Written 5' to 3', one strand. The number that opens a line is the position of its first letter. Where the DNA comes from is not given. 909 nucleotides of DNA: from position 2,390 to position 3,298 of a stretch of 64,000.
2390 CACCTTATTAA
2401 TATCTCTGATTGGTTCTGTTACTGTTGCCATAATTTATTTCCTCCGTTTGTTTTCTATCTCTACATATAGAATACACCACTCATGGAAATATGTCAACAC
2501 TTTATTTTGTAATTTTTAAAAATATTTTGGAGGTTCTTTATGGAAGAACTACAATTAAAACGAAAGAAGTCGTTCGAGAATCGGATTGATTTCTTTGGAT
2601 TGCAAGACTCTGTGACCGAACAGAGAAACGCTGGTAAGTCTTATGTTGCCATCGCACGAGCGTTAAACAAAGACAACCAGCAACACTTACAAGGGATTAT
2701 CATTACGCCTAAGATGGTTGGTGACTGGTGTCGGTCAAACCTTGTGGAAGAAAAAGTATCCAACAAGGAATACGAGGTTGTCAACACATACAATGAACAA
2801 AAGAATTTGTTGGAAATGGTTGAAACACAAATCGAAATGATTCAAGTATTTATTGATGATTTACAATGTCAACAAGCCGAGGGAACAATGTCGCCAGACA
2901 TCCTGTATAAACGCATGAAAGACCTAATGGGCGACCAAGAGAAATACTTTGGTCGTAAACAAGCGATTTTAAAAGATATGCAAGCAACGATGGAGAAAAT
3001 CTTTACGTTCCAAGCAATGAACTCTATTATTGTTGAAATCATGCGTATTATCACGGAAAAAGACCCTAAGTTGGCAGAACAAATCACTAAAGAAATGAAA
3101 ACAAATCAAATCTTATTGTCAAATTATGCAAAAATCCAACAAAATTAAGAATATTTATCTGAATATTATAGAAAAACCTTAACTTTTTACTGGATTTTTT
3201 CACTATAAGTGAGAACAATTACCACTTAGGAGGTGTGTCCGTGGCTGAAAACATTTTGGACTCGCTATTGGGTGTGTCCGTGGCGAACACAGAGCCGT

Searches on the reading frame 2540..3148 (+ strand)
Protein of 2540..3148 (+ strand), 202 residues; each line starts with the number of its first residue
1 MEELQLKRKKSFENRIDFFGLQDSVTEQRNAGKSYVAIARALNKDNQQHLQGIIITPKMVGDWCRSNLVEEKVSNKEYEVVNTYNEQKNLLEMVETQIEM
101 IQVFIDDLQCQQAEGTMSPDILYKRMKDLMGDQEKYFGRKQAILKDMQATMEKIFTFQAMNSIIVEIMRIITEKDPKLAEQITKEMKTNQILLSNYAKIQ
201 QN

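Call 104: find_related_loci(query=window:2540-3148:+, collection=viral_contigs, flank=4500)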
Query window:2540-3148:+ (202 aa) in viral_contigs; peptide patterns used: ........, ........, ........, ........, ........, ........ (x = any residue, [..] = any of these).
30 stretches matched a pattern; 27 encode a relative of the query (tblastn E <= 1e-3); 27 distinct loci.
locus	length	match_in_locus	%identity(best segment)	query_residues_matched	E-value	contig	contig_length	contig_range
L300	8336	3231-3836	100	1-202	8e-136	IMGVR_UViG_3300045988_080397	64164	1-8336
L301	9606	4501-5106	100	1-202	8e-136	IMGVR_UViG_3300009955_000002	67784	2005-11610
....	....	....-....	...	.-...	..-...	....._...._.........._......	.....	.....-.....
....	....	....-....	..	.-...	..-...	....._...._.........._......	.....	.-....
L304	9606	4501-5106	99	1-202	4e-135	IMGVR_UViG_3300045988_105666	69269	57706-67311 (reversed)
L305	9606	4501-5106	99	1-202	4e-135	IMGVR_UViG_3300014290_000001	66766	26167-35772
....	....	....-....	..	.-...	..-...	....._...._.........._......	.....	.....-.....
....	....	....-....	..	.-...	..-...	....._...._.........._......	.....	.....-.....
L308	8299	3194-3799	99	1-202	4e-135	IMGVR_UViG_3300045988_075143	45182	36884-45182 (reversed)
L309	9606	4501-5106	99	1-202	9e-135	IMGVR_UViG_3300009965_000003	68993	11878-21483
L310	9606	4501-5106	98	1-202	2e-133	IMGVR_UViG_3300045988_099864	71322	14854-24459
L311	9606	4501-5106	98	1-202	2e-133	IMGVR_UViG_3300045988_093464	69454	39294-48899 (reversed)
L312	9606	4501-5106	98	1-202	7e-133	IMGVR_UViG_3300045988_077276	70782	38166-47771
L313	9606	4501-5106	98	1-202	2e-133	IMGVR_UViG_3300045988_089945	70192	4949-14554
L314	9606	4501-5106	71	1-202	6e-96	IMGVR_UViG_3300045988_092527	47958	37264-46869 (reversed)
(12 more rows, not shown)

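Call 113: search_protein_families(library=pfam, proteins=[window:2540-3148:+], max_evalue=0.01)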
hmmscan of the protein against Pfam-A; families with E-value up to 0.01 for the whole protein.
window:2540-3148:+ (202 aa): 0 families
